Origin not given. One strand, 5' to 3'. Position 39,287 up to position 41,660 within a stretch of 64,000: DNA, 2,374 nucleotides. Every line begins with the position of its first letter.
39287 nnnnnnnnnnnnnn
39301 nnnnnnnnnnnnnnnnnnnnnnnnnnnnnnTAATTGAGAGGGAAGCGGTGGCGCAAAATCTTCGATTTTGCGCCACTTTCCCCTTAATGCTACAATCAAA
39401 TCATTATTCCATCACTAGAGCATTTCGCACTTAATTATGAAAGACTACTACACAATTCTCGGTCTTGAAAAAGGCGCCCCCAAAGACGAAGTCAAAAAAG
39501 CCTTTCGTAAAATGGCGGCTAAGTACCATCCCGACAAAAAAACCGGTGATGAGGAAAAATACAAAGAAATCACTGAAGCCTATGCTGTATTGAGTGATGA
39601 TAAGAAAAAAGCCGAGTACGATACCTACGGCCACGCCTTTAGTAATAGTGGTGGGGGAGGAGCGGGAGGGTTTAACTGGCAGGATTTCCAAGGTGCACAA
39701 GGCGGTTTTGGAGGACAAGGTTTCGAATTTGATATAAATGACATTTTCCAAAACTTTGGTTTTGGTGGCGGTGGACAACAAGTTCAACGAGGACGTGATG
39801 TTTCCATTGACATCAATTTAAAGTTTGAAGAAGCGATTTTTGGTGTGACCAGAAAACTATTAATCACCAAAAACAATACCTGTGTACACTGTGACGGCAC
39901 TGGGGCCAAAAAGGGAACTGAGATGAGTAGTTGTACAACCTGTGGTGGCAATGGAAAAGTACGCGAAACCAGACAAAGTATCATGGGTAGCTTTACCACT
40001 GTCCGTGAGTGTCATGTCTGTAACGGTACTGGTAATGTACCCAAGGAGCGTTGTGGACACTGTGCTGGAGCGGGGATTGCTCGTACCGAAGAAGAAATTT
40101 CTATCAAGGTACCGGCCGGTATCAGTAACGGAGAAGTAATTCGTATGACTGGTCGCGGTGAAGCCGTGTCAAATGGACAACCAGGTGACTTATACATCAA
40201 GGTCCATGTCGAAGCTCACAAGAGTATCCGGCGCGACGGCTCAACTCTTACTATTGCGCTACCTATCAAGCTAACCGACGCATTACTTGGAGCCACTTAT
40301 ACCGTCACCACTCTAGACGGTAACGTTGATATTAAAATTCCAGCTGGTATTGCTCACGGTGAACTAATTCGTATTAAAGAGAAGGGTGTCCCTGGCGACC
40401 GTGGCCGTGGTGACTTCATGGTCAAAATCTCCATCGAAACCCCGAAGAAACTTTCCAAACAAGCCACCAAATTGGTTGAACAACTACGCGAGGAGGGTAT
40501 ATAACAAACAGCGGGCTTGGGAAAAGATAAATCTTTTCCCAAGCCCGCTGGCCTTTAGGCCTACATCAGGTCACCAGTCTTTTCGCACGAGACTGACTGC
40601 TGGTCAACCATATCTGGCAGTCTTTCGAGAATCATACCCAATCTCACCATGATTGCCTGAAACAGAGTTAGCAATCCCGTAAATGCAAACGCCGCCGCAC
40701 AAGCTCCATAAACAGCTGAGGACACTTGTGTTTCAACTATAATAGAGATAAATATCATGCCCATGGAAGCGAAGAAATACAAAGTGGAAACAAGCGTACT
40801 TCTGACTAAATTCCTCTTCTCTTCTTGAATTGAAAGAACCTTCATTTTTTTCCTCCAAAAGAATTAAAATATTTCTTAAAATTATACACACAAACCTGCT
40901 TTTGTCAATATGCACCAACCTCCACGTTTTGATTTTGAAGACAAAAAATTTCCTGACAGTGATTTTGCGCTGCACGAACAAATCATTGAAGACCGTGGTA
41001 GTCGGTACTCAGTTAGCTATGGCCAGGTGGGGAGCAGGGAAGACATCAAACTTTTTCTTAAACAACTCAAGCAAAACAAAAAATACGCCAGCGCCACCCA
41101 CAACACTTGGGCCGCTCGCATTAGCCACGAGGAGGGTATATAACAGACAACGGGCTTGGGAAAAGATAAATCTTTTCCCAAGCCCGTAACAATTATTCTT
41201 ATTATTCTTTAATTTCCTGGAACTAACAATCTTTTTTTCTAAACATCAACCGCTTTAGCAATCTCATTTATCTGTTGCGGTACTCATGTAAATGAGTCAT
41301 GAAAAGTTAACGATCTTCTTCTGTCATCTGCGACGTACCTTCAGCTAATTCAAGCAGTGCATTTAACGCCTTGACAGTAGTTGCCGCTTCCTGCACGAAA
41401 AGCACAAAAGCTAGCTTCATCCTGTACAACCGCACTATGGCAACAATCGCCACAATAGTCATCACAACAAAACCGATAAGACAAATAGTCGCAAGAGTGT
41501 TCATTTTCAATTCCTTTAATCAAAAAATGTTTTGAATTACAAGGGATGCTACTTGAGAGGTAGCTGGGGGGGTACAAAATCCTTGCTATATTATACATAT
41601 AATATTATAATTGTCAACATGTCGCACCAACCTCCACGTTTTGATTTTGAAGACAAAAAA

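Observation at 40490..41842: Microhomology-mediated duplication creating a yigZ-5' / dnaJ-3' chimera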

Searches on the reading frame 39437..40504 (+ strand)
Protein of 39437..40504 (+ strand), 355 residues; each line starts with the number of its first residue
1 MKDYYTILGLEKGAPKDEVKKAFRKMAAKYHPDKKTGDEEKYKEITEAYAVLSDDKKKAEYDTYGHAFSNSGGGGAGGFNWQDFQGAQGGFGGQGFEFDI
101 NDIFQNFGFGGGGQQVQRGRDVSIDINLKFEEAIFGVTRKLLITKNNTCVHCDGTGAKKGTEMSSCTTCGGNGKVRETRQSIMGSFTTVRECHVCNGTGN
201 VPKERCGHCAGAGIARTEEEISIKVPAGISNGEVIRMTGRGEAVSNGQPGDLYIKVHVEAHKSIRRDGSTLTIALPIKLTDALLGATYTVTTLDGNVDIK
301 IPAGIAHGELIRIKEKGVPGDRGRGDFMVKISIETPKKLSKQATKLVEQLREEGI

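Call 4: search_protein_families(library=pfam, proteins=[window:39437-40504:+], max_evalue=0.01)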
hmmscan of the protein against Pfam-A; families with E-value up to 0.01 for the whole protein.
window:39437-40504:+ (355 aa): 5 families
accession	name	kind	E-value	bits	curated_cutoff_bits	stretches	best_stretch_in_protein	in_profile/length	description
PF01556.23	DnaJ_C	-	1.5e-42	145.7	26.6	1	123-336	2-152/152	DnaJ C terminal domain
PF00226.36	DnaJ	-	9.6e-22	77.3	27.8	1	3-62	1-63/63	DnaJ domain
PF00684.25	DnaJ_CXXCXGXG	-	9.6e-14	51.8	32.7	1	149-213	1-65/65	DnaJ central domain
PF15777.11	Anti-TRAP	-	0.00096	19.5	32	0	191-219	12-46/59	Tryptophan RNA-binding attenuator protein inhibitory protein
PF20833.2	RNase_E_G_Thio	-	0.0063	17.1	26.8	0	206-225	2-21/86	RNase E/G, Thioredoxin-like domain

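Call 9: find_encoding_contigs(protein=window:39437-40504:+, flank=6000, max_places=10)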
Protein window:39437-40504:+ (355 aa): no gene with exactly this product is on record in the collection.
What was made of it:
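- Tried and rejected: The exact DnaJ protein is not on record (call 9).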

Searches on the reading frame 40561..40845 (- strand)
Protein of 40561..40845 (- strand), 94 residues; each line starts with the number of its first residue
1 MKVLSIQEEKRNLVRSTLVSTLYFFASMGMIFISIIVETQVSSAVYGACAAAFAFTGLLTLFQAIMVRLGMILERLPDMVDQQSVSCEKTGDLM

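Call 4: search_protein_families(library=pfam, proteins=[window:40561-40845:-], max_evalue=0.01)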
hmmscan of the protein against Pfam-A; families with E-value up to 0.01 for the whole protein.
window:40561-40845:- (94 aa): 0 families

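Call 13: find_encoding_contigs(protein=window:40561-40845:-, flank=6000, max_places=10)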
Protein window:40561-40845:- (94 aa): 3 contigs read that carry it; 3 places shown.
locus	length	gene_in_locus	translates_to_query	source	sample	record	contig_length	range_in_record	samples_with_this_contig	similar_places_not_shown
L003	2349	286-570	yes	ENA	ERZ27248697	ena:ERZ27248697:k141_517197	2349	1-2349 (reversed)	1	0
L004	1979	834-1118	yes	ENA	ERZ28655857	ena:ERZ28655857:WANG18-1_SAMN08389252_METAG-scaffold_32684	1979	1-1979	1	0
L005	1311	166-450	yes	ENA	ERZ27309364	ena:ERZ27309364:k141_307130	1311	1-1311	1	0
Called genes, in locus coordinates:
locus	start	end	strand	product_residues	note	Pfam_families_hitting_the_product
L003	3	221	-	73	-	?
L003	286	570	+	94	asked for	-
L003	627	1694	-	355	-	PF00226:DnaJ, PF01556:DnaJ_C, PF00684:DnaJ_CXXCXGXG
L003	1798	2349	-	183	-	?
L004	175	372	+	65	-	-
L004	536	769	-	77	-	PF01205:Impact_N (weak)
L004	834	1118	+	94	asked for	-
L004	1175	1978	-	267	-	?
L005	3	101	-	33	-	?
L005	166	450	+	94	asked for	-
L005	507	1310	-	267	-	?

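Call 27: find_homologous_proteins(query=window:40561-40845:-, max_evalue=0.01)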
Query window:40561-40845:- (94 aa): 1 proteins with E <= 0.01 among 4 candidates.
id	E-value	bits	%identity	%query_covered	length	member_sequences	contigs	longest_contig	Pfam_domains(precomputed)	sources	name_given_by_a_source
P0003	3.7e-51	188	100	100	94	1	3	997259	-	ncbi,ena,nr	ncbi:hypothetical protein H6784_00980 [Candidatus Nomurabacteria bacterium]|nr:hypothetical protein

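Call 56: search_protein_families(library=phrogs, proteins=[window:40561-40845:-], max_evalue=0.01)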
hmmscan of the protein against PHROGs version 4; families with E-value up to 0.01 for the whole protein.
window:40561-40845:- (94 aa): 1 family
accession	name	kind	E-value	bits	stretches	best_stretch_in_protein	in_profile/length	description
phrog_24970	-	unknown function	0.0028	18.5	1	22-42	6-26/35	-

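Call 57: search_protein_families(library=padloc, proteins=[window:40561-40845:-], max_evalue=0.01)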
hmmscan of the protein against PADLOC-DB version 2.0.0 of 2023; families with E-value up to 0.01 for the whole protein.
window:40561-40845:- (94 aa): 0 families

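Call 58: search_protein_families(library=ncbifam, proteins=[window:40561-40845:-], max_evalue=0.01)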
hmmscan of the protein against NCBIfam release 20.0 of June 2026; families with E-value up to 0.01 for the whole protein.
window:40561-40845:- (94 aa): 0 families

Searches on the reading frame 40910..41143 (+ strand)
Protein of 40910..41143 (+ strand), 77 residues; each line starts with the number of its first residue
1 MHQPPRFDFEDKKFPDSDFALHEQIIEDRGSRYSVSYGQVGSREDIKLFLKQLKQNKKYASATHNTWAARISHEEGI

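Call 4: search_protein_families(library=pfam, proteins=[window:40910-41143:+], max_evalue=0.01)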
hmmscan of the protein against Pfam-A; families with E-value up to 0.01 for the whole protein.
window:40910-41143:+ (77 aa): 2 families
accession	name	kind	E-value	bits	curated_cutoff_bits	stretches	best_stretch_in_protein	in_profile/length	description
PF01205.25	UPF0029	-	2.6e-05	24.6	27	1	29-74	1-44/107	Uncharacterized protein family UPF0029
PF05036.18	SPOR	-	0.0046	17.7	21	1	24-60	35-70/76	SPOR domain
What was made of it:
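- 40910..41143 (+): 77-aa chimeric ORF: YigZ-like residues 1-73 (lacking Ser2) fused to DnaJ EEGI*. Read here as a recombination scar, not a functional gene. Pfam Impact_N matches only profile positions 1-44 of 107, at 24.6 bits, below the cut-off of 27 (call 4).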

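Call 8: find_encoding_contigs(protein=window:40910-41143:+, flank=6000, max_places=10)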
Protein window:40910-41143:+ (77 aa): 1 contig read that carries it; 1 place shown.
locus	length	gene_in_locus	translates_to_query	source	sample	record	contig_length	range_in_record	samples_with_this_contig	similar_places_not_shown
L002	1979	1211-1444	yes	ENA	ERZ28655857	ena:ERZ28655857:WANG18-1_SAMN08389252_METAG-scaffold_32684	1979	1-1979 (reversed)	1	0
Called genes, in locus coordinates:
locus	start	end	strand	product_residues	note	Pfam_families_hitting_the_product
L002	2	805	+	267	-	?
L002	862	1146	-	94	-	-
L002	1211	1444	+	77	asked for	PF01205:Impact_N (weak)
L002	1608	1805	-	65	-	-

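Call 26: list_cluster_members(proteins=[window:40910-41143:+, window:40561-40845:-, window:41307-41504:-, window:41619-42038:+, window:42089-42574:+])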
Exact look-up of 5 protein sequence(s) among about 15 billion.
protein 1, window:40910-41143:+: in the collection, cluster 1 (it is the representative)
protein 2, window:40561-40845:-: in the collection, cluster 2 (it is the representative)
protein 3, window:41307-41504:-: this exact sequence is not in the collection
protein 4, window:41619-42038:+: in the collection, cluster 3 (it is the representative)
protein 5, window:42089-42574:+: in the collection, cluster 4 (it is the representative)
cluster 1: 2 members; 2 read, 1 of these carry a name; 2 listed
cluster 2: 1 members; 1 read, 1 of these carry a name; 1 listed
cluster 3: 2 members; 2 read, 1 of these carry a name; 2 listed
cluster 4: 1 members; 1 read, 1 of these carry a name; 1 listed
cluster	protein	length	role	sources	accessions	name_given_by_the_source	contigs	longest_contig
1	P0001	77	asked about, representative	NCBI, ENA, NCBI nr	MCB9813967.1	hypothetical protein H6784_00985 [Candidatus Nomurabacteria bacterium] | hypothetical protein [Candidatus Nomurabacteria bacterium]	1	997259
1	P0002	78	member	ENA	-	-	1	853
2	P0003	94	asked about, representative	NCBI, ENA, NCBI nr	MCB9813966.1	hypothetical protein H6784_00980 [Candidatus Nomurabacteria bacterium] | hypothetical protein [Candidatus Nomurabacteria bacterium]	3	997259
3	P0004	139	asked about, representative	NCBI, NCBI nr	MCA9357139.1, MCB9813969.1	YigZ family protein [Candidatus Nomurabacteria bacterium] | YigZ family protein [Candidatus Kaiserbacteria bacterium]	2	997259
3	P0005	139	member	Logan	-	-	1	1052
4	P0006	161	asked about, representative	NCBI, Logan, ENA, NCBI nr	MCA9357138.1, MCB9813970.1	hypothetical protein H6784_01000 [Candidatus Nomurabacteria bacterium] | hypothetical protein [Candidatus Kaiserbacteria bacterium]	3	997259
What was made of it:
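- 40910..41143 (+): Annotated as hypothetical protein H6784_00985 (call 26).
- The window comes from a 997-kb single contig (call 26).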

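Call 29: find_encoding_contigs(protein=P0005, flank=3000)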
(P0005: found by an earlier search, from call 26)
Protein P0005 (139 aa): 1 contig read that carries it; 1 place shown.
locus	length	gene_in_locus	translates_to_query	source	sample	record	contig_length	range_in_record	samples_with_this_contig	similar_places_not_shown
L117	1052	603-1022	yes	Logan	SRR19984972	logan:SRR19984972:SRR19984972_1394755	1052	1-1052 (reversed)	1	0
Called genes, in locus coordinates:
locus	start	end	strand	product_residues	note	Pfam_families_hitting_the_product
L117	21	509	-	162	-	-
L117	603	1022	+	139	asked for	PF01205:Impact_N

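Call 56: search_protein_families(library=phrogs, proteins=[window:40910-41143:+], max_evalue=0.01)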
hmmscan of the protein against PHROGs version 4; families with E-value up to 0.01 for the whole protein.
window:40910-41143:+ (77 aa): 0 families

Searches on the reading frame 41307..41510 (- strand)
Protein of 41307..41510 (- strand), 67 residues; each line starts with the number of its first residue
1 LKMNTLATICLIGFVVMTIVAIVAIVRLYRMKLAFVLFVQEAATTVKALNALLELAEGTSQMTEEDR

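Call 4: search_protein_families(library=pfam, proteins=[window:41307-41510:-], max_evalue=0.01)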
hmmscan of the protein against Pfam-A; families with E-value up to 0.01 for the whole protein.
window:41307-41510:- (67 aa): 0 families

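Call 14: find_encoding_contigs(protein=window:41307-41504:-, flank=6000, max_places=10)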
Protein window:41307-41504:- (65 aa): 4 contigs read that carry it; 4 places shown.
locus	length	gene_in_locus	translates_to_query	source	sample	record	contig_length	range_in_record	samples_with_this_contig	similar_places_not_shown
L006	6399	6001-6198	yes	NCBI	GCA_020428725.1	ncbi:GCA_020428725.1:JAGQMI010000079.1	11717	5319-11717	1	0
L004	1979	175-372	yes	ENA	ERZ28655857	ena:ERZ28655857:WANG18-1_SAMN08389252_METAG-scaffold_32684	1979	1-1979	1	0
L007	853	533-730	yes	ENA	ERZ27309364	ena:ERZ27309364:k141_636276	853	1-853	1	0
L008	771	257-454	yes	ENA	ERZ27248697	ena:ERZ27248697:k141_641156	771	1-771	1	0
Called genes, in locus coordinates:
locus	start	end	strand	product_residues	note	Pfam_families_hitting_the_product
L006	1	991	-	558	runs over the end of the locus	PF00512:HisKA, PF02518:HATPase_c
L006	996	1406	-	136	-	-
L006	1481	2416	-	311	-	PF00892:EamA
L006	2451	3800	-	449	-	PF01071:GARS_A (weak), PF02843:GARS_C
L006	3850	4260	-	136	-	PF02675:AdoMet_dc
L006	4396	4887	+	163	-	-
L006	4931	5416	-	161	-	-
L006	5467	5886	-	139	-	PF01205:Impact_N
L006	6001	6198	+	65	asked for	-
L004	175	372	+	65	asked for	-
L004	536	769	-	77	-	PF01205:Impact_N (weak)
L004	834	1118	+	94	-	-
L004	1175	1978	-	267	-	?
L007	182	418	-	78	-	PF01205:Impact_N (weak)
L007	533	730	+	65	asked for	-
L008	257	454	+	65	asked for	-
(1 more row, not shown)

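Call 28: find_homologous_proteins(query=window:41307-41510:-, max_evalue=0.01)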
Query window:41307-41510:-: no candidate shares three 5-residue words with the query. No homologue found.
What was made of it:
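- Tried and rejected: None were found in 5.8 billion proteins (calls 27, 28).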

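Call 56: search_protein_families(library=phrogs, proteins=[window:41307-41510:-], max_evalue=0.01)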
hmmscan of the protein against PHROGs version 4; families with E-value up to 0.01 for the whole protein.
window:41307-41510:- (67 aa): 0 families

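Call 57: search_protein_families(library=padloc, proteins=[window:41307-41510:-], max_evalue=0.01)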
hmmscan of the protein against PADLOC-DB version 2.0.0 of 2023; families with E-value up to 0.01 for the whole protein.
window:41307-41510:- (67 aa): 0 families

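Call 58: search_protein_families(library=ncbifam, proteins=[window:41307-41510:-], max_evalue=0.01)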
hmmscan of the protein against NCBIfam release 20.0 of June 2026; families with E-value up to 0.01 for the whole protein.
window:41307-41510:- (67 aa): 0 families
